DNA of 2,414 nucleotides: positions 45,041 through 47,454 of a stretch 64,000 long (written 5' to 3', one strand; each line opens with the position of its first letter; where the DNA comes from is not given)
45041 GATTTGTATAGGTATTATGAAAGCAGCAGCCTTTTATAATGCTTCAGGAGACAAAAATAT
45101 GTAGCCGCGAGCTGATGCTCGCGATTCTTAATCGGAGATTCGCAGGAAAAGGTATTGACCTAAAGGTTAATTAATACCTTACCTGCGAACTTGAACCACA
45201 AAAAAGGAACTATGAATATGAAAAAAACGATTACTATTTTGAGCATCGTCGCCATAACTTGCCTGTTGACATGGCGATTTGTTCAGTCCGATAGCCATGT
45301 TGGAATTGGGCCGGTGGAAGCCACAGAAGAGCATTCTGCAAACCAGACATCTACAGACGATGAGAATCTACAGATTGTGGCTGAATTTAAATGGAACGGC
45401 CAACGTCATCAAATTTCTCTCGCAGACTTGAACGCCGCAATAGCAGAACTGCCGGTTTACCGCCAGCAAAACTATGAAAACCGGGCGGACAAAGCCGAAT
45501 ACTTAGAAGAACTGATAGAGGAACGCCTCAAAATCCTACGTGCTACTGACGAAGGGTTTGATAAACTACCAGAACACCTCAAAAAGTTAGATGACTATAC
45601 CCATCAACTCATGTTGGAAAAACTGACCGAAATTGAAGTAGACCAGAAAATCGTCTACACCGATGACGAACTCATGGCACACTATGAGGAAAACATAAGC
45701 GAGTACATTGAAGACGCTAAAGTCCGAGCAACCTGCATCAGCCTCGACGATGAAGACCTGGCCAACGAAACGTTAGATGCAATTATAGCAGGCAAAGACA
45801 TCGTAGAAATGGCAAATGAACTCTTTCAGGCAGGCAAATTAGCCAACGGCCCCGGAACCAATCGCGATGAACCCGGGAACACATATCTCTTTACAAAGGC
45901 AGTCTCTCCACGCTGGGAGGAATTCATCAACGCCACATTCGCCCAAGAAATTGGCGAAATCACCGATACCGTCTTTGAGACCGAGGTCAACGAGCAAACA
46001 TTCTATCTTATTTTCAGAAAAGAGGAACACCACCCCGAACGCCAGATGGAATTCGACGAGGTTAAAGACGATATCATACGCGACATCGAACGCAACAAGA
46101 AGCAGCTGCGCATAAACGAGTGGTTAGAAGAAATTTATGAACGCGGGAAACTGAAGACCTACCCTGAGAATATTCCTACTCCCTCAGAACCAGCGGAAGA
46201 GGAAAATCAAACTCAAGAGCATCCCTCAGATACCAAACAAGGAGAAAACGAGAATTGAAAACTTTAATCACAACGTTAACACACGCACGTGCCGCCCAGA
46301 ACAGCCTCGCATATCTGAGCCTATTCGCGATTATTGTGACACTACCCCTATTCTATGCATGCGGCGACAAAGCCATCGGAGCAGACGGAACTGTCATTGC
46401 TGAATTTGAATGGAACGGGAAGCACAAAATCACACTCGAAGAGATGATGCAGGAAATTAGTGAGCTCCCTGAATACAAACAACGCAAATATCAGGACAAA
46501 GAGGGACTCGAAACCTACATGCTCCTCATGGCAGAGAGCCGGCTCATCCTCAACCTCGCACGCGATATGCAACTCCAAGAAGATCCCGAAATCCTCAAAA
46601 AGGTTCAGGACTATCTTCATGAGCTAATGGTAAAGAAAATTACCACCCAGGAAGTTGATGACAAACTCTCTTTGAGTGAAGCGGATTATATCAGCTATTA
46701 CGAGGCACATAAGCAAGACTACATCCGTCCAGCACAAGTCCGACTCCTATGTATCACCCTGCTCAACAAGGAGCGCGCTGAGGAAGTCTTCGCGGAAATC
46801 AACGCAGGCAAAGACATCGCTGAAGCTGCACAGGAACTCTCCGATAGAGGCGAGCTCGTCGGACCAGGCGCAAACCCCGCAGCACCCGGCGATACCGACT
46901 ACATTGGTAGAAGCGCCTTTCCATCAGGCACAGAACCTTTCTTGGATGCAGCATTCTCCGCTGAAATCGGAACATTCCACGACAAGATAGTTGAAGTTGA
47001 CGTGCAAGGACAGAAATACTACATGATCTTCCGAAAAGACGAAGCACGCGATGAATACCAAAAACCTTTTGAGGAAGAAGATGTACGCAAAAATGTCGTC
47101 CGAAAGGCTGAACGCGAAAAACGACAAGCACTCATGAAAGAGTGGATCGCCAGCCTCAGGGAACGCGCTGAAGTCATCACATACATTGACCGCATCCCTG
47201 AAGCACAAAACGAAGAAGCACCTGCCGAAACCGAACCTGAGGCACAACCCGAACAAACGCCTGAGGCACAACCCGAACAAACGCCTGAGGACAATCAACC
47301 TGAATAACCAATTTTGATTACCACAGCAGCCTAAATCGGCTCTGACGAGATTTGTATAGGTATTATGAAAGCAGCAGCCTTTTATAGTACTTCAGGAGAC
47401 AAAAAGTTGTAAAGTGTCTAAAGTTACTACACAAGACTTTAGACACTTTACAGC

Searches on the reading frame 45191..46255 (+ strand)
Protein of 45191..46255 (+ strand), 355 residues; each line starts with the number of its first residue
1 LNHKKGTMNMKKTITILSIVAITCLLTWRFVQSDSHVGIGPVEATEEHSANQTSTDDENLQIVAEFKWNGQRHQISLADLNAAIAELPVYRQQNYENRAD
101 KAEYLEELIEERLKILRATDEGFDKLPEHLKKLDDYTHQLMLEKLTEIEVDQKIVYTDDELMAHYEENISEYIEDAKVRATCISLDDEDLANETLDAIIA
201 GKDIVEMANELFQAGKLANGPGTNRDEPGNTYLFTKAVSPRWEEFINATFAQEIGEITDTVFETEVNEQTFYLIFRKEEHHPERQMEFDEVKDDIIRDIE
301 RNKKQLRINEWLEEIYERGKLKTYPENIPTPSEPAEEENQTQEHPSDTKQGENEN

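Call 3: search_protein_families(library=pfam, proteins=[window:45191-46255:+], max_evalue=0.1)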
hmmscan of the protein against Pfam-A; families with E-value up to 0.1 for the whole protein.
window:45191-46255:+ (355 aa): 1 family
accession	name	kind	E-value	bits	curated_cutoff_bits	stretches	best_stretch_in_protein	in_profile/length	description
PF13145.12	Rotamase_2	-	2.2e-07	32.2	27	1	157-293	2-121/121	PPIC-type PPIASE domain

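Call 4: search_protein_families(library=ncbifam, proteins=[window:45191-46255:+], max_evalue=0.1)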
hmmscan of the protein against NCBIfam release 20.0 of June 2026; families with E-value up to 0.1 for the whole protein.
window:45191-46255:+ (355 aa): 5 families
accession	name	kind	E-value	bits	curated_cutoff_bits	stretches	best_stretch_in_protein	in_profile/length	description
NF000809.0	PRK00059.1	equivalog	9.9e-11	41.6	303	1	128-328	149-335/336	peptidylprolyl isomerase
NF008054.0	PRK10788.1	equivalog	1.9e-07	30.2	493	1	148-303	241-381/626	peptidylprolyl isomerase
TIGR02925.1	cis_trans_EpsD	equivalog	0.00085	19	108.9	1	52-168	18-129/232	EpsD family peptidyl-prolyl cis-trans isomerase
NF045938.1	MAG3960_fam_LP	equivalog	0.022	13.6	100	0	5-79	4-78/496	MAG3960 family lipoprotein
TIGR01950.1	SoxR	equivalog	0.027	14.2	116.9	1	48-121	32-104/142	redox-sensitive transcriptional activator SoxR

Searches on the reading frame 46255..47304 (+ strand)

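Call 3: search_protein_families(library=pfam, proteins=[window:46255-47304:+], max_evalue=0.1)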
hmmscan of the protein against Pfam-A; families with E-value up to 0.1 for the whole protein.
window:46255-47304:+ (350 aa): 2 families
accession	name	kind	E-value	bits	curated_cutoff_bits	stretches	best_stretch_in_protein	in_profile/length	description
PF13145.12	Rotamase_2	-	1.5e-06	29.5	27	1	141-274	2-118/121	PPIC-type PPIASE domain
PF11186.13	DUF2972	-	0.0059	17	22.2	1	105-156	110-161/199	Protein of unknown function (DUF2972)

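Call 4: search_protein_families(library=ncbifam, proteins=[window:46255-47304:+], max_evalue=0.1)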
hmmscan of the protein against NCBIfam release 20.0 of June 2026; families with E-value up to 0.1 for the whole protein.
window:46255-47304:+ (350 aa): 2 families
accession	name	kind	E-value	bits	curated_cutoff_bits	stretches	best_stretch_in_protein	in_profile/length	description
NF000809.0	PRK00059.1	equivalog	2.8e-08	33.5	303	1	116-313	150-334/336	peptidylprolyl isomerase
NF008054.0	PRK10788.1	equivalog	1.2e-07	30.8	493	1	129-289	238-381/626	peptidylprolyl isomerase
